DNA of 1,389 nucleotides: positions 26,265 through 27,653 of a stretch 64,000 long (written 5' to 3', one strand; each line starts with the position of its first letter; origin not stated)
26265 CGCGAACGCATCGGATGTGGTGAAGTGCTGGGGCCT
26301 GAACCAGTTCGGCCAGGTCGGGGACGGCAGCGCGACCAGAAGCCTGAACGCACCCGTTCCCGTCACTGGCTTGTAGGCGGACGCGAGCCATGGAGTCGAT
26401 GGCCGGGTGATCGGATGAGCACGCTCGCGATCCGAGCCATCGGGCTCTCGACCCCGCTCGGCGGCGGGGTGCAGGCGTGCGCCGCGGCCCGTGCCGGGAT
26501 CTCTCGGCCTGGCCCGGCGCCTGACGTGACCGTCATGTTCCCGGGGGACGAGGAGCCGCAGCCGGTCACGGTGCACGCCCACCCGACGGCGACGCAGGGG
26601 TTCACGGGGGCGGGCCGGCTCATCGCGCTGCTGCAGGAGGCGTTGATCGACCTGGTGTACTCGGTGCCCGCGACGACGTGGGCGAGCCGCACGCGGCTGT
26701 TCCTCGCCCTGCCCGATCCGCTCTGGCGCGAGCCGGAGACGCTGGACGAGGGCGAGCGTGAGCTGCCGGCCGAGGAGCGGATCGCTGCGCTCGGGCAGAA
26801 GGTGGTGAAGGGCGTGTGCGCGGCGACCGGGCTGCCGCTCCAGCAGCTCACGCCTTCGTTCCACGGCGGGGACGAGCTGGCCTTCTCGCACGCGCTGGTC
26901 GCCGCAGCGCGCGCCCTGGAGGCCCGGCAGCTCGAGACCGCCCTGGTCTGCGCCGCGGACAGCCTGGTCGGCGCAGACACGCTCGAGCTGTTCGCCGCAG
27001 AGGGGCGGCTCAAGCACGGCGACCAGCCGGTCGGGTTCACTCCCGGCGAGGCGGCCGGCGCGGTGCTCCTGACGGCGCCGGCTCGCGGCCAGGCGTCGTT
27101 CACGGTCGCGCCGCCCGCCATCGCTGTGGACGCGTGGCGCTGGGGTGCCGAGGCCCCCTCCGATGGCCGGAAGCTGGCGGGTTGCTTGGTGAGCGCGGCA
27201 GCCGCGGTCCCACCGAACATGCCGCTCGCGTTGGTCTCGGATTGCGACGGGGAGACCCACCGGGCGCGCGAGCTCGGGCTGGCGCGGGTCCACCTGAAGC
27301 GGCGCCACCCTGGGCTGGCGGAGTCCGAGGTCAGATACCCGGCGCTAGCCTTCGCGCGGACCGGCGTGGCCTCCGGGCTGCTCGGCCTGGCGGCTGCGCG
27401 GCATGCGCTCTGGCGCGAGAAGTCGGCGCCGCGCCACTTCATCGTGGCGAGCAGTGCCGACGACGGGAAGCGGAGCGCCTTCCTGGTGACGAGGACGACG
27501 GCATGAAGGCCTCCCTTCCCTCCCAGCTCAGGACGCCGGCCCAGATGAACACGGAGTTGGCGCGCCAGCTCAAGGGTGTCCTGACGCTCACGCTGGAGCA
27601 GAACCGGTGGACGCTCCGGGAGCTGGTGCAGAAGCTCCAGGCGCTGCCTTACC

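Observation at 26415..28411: Second, diverged copy of the KS-like / AHH toxin pair with the same ATGA coupling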

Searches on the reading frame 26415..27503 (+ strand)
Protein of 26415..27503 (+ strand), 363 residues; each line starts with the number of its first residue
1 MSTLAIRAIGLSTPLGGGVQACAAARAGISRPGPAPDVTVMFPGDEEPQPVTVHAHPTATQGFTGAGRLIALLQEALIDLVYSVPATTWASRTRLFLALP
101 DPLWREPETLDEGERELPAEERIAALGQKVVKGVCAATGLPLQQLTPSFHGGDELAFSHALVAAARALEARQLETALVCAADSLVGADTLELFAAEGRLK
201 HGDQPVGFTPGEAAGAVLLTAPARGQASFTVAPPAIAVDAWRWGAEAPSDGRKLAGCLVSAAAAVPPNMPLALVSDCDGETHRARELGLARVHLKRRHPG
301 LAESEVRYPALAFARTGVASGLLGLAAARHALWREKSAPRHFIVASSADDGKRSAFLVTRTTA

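Call 11: search_protein_families(library=pfam, max_evalue=0.01, proteins=[window:26415-27503:+])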
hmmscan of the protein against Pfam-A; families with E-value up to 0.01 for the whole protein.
window:26415-27503:+ (363 aa): 0 families

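Call 14: search_protein_families(library=pfam, max_evalue=10, proteins=[window:26415-27503:+])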
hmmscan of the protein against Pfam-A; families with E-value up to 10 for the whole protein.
window:26415-27503:+ (363 aa): 2 families
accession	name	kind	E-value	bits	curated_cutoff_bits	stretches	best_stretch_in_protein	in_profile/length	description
PF08545.16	ACP_syn_III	-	0.017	15.4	24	1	156-223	9-65/80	3-Oxoacyl-[acyl-carrier-protein (ACP)] synthase III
PF00109.32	ketoacyl-synt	-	0.063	13.3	20.8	1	158-220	177-247/252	Beta-ketoacyl synthase, N-terminal domain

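Call 15: search_solved_structures(query=window:26415-27503:+, max_evalue=10, show_alignments=2)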
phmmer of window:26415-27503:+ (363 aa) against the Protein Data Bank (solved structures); distinct sequences matched with E-value up to 10: 0.

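Call 16: find_homologous_proteins(query=window:26415-27503:+, max_evalue=0.001)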
Query window:26415-27503:+ (363 aa): 15 proteins with E <= 0.001 among 8000 candidates.
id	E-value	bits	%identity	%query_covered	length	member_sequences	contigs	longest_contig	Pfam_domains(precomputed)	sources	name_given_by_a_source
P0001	3.4e-231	785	100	100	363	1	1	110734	-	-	-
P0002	6.7e-81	290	48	99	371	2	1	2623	-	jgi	jgi:3-oxoacyl-(acyl-carrier-protein) synthase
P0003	3.0e-73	265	46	98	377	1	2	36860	-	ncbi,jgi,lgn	ncbi:MAG TPA: hypothetical protein VH880_07375 [Anaeromyxobacteraceae bacterium]|jgi:hypothetical pr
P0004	9.4e-68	247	47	98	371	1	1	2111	-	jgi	jgi:3-oxoacyl-[acyl-carrier-protein] synthase-1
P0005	4.5e-39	153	37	98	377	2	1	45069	-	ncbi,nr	ncbi:hypothetical protein [Corallococcus sicarius]|nr:hypothetical protein [Corallococcus sicarius]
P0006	1.8e-8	52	27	99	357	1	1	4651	PF00109.33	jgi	jgi:3-oxoacyl-[acyl-carrier-protein] synthase-1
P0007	7.3e-7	47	25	64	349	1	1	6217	-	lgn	-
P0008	2.2e-6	45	27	88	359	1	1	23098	PF00109.33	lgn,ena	-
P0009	6.5e-6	44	30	98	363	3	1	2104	-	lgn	-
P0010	8.8e-6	43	28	56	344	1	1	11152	-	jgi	jgi:3-oxoacyl-[acyl-carrier-protein] synthase-1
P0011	1.2e-5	43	26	51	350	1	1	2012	PF00109.33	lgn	-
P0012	1.4e-5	43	28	98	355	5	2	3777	PF00109.33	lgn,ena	-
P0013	3.0e-5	42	27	54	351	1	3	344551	PF00109.33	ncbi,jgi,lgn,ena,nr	ncbi:MAG TPA: beta-ketoacyl synthase N-terminal-like domain-containing protein [Rhizobiaceae bacteri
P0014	1.1e-4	40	29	99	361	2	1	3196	PF00109.33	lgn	-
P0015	4.9e-4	38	30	55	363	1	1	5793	PF00109.33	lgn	-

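Call 17: find_encoding_contigs(protein=P0003, flank=8000, max_places=2)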
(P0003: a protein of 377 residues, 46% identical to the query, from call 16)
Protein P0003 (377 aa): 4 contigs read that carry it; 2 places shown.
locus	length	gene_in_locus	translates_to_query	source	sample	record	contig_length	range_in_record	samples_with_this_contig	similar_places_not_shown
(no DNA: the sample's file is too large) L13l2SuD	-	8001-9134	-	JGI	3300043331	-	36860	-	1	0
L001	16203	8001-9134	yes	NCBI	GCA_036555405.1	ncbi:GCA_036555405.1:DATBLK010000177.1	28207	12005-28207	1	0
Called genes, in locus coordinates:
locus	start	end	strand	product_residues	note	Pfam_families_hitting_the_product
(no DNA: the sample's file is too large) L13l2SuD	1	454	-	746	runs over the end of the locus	PF05954:Phage_GPD, PF04717:Phage_base_V, PF22178:Gp5_trimer_C, PF06715:Gp5_C (faint), PF22178:Gp5_trimer_C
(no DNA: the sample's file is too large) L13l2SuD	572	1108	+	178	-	PF01471:PG_binding_1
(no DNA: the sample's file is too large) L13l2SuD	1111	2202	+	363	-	-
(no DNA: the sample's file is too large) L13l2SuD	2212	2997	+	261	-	PF13646:HEAT_2, PF02985:HEAT (faint), PF13513:HEAT_EZ (weak), PF13646:HEAT_2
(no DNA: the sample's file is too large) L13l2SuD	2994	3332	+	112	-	-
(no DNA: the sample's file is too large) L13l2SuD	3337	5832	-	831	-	PF05954:Phage_GPD, PF04717:Phage_base_V, PF20093:DUF6484 (faint), PF22178:Gp5_trimer_C, PF06715:Gp5_C (faint), PF22178:Gp5_trimer_C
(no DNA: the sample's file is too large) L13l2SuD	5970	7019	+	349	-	PF09937:DUF2169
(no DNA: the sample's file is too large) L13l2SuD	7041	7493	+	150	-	PF13665:Tox-PAAR-like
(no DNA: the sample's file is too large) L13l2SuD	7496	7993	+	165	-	PF20093:DUF6484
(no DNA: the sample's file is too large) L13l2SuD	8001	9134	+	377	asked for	-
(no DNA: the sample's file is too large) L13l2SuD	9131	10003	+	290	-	PF14412:AHH (weak)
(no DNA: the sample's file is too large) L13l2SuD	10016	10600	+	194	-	PF07791:Imm11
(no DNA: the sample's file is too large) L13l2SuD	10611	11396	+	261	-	PF15575:Imm49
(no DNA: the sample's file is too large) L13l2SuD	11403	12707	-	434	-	-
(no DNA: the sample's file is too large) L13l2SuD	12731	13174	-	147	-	PF13380:CoA_binding_2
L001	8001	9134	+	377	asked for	-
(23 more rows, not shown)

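Call 18: find_encoding_contigs(protein=P0005, flank=8000, max_places=2)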
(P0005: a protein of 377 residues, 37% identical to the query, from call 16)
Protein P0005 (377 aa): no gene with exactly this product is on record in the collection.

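Call 19: find_encoding_contigs(protein=P0013, flank=8000, max_places=2)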
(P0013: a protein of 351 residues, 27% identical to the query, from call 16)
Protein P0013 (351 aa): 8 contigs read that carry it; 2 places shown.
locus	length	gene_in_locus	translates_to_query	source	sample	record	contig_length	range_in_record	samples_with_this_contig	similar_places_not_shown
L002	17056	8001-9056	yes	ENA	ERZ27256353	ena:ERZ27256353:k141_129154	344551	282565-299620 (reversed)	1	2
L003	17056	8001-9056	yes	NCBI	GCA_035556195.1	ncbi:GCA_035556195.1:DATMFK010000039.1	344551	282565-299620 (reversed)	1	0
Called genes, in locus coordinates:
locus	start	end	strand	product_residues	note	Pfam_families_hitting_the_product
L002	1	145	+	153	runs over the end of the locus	PF12790:T6SS-SciN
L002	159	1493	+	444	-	PF05936:T6SS_VasE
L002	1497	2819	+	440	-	PF09850:DotU, PF00691:OmpA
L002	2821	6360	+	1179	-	PF14331:IcmF-related_N, PF06761:IcmF-related, PF06744:IcmF_C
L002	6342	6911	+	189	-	PF09867:TagF_N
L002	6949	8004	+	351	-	PF09937:DUF2169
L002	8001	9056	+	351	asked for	PF00109:ketoacyl-synt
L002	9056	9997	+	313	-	PF13665:Tox-PAAR-like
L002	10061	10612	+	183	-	PF09346:SMI1_KNR4, PF14568:SUKH_6 (weak)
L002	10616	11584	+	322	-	PF11876:TsiV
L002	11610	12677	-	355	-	PF13646:HEAT_2 (weak)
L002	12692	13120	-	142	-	PF20093:DUF6484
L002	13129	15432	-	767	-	PF05954:Phage_GPD, PF04717:Phage_base_V, PF22178:Gp5_trimer_C, PF06715:Gp5_C (faint), PF22178:Gp5_trimer_C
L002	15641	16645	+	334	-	PF00498:FHA, PF20232:T6SS_FHA_C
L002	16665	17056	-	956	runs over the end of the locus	-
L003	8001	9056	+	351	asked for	PF00109:ketoacyl-synt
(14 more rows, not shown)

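Call 34: search_protein_families(library=ncbifam, max_evalue=1, proteins=[window:26415-27503:+, P0013, P0008, P0005])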
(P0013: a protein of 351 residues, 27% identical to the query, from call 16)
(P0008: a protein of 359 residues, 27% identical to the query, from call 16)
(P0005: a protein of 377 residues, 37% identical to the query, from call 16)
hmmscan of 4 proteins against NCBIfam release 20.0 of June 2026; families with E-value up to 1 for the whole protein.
window:26415-27503:+ (363 aa): 2 families
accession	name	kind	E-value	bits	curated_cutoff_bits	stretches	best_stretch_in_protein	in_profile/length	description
NF004798.0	PRK06147.1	equivalog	1.5e-32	113.2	342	1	1-359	3-342/349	3-oxoacyl-(acyl carrier protein) synthase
NF006618.0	PRK09185.1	subfamily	0.076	12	407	1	159-248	166-259/394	beta-ketoacyl-ACP synthase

P0013 (351 aa): 13 families
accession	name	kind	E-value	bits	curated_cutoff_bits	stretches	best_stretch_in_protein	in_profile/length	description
NF004798.0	PRK06147.1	equivalog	1.3e-59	202.2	342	1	4-347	3-344/349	3-oxoacyl-(acyl carrier protein) synthase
NF005490.0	PRK07103.1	equivalog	6.4e-08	32.1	445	1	113-232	144-278/414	polyketide beta-ketoacyl:acyl carrier protein synthase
NF004970.0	PRK06333.1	subfamily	3.4e-05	22.9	525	1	134-248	170-296/424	beta-ketoacyl-ACP synthase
NF005589.0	PRK07314.1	subfamily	0.00016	20.6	387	1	114-234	140-273/413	beta-ketoacyl-ACP synthase II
TIGR03150.1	fabF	equivalog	0.00017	20.4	493.75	1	118-247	141-282/407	beta-ketoacyl-ACP synthase II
NF045894.1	PKS_plus_SDR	equivalog_domain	0.0031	15.1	1740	1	113-175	148-211/1515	type I polyketide synthase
NF004618.0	PRK05952.1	equivalog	0.0037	16.2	455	1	137-234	147-250/384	beta-ketoacyl-ACP synthase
NF058662.1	cispenta_AmcF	equivalog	0.0049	15.9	325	1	143-231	135-228/369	cispentacin biosynthesis acyltransferase subunit AmcF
NF041183.1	Pks2_ls1_myc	equivalog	0.03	11.1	2400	1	116-175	151-211/2086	sulfolipid-1 biosynthesis phthioceranic/hydroxyphthioceranic acid synthase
NF005916.1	PRK07910.1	equivalog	0.044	12.7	560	1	185-231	232-278/418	KasA/KasB family beta-ketoacyl-ACP synthase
NF040607.1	mycolic_Pks13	equivalog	0.044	11.1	2100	1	117-185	250-319/1680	polyketide synthase Pks13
NF006434.0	PRK08722.1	equivalog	0.049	12.5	759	0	177-247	213-285/414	beta-ketoacyl-ACP synthase II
NF006274.0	PRK08439.1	equivalog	0.063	12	621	1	186-259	223-293/406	beta-ketoacyl-ACP synthase II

P0008 (359 aa): 2 families
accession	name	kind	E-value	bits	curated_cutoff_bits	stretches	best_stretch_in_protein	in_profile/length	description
NF004798.0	PRK06147.1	equivalog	9.4e-67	225.7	342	1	13-355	4-345/349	3-oxoacyl-(acyl carrier protein) synthase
NF005490.0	PRK07103.1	equivalog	0.0017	17.5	445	1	12-47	3-38/414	polyketide beta-ketoacyl:acyl carrier protein synthase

P0005 (377 aa): 1 family
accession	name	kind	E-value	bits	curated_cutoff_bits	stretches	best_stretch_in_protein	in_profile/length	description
NF004798.0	PRK06147.1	equivalog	3.3e-30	105.5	342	1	20-375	8-344/349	3-oxoacyl-(acyl carrier protein) synthase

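Call 46: find_homologous_proteins(query=A1, max_evalue=0.00001)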
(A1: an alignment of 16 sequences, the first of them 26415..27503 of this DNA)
Query A1 (16 sequences) (363 aa, profile of the alignment): 294 proteins with E <= 0.00001 among 8000 candidates; the best 120 are listed.
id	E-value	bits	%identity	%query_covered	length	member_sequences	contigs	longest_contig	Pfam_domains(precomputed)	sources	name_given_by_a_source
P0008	6.6e-139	481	27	88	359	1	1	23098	PF00109.33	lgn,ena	-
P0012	7.7e-136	471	28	98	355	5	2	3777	PF00109.33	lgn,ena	-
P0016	5.4e-135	468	27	87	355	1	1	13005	PF00109.33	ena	-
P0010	6.1e-135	468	28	56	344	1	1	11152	-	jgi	jgi:3-oxoacyl-[acyl-carrier-protein] synthase-1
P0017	5.0e-131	455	31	55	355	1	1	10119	PF00109.33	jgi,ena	-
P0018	6.9e-131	455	27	98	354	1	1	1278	PF00109.33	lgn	-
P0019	1.5e-130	454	33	50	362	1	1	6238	-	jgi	jgi:3-oxoacyl-[acyl-carrier-protein] synthase-1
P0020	2.0e-130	453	27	73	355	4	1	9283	-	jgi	jgi:3-oxoacyl-[acyl-carrier-protein] synthase-1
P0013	2.1e-128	447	27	54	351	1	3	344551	PF00109.33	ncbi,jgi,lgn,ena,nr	ncbi:MAG TPA: beta-ketoacyl synthase N-terminal-like domain-containing protein [Rhizobiaceae bacteri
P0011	3.4e-126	440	26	51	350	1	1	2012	PF00109.33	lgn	-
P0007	8.4e-124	432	25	64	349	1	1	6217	-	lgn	-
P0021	1.2e-123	431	28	74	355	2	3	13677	PF00109.33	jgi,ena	-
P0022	4.1e-122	426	28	56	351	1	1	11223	PF00109.33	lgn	-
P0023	1.3e-120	421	26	55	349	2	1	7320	PF00109.33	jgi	jgi:3-oxoacyl-[acyl-carrier-protein] synthase-1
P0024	6.1e-120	419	24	98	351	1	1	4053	PF00109.33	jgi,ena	-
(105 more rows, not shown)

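Call 49: search_solved_structures(query=A2, max_evalue=1, show_alignments=2)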
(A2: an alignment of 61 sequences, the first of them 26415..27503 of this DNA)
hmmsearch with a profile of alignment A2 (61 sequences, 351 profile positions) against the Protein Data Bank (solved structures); distinct sequences matched with E-value up to 1: 117 (the best 60 are shown).
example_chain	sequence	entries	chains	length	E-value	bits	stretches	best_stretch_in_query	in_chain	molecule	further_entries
1j3n_A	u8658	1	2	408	3.5e-11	46.4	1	5-253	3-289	3-oxoacyl-(acyl-carrier protein) synthase II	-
3o04_A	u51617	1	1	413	1.3e-10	44.5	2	140-282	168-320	beta-keto-acyl carrier protein synthase II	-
5sxo_A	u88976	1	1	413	1.5e-10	44.2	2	140-279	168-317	3-oxoacyl-[acyl-carrier-protein] synthase 2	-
2gqd_A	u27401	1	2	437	1.6e-10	44.1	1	3-253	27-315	3-oxoacyl-[acyl-carrier-protein] synthase 2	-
4ls5_A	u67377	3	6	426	2e-10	43.8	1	3-275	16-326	3-oxoacyl-[acyl-carrier-protein] synthase 2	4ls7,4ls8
4ls6_A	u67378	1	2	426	2.1e-10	43.8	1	3-275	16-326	3-oxoacyl-[acyl-carrier-protein] synthase 2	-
8z5e_A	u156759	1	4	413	2.4e-10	43.6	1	4-251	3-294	3-oxoacyl-[acyl-carrier-protein] synthase 2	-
8z5c_A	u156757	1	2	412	2.6e-10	43.5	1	5-250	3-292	3-oxoacyl-[acyl-carrier-protein] synthase 2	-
8z5d_A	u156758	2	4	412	2.6e-10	43.5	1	5-251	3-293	3-oxoacyl-[acyl-carrier-protein] synthase 2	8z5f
4r8e_A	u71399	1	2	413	1.5e-09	41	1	130-257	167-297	3-oxoacyl-[acyl-carrier-protein] synthase 2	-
6smo_B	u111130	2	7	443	1.9e-09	40.6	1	6-260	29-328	PKS_KS domain-containing protein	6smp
9n50_A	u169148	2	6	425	2.3e-09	40.4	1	134-257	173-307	3-oxoacyl-[acyl-carrier-protein] synthase, mitochondrial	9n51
2iwy_A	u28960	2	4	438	2.6e-09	40.2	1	134-257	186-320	3-OXOACYL-[ACYL-CARRIER-PROTEIN] SYNTHASE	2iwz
4zdn_A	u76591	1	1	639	2.6e-09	40.2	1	138-227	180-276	AT-less polyketide synthase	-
2c9h_A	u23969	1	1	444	2.7e-09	40.2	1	134-257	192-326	MITOCHONDRIAL BETA-KETOACYL SYNTHASE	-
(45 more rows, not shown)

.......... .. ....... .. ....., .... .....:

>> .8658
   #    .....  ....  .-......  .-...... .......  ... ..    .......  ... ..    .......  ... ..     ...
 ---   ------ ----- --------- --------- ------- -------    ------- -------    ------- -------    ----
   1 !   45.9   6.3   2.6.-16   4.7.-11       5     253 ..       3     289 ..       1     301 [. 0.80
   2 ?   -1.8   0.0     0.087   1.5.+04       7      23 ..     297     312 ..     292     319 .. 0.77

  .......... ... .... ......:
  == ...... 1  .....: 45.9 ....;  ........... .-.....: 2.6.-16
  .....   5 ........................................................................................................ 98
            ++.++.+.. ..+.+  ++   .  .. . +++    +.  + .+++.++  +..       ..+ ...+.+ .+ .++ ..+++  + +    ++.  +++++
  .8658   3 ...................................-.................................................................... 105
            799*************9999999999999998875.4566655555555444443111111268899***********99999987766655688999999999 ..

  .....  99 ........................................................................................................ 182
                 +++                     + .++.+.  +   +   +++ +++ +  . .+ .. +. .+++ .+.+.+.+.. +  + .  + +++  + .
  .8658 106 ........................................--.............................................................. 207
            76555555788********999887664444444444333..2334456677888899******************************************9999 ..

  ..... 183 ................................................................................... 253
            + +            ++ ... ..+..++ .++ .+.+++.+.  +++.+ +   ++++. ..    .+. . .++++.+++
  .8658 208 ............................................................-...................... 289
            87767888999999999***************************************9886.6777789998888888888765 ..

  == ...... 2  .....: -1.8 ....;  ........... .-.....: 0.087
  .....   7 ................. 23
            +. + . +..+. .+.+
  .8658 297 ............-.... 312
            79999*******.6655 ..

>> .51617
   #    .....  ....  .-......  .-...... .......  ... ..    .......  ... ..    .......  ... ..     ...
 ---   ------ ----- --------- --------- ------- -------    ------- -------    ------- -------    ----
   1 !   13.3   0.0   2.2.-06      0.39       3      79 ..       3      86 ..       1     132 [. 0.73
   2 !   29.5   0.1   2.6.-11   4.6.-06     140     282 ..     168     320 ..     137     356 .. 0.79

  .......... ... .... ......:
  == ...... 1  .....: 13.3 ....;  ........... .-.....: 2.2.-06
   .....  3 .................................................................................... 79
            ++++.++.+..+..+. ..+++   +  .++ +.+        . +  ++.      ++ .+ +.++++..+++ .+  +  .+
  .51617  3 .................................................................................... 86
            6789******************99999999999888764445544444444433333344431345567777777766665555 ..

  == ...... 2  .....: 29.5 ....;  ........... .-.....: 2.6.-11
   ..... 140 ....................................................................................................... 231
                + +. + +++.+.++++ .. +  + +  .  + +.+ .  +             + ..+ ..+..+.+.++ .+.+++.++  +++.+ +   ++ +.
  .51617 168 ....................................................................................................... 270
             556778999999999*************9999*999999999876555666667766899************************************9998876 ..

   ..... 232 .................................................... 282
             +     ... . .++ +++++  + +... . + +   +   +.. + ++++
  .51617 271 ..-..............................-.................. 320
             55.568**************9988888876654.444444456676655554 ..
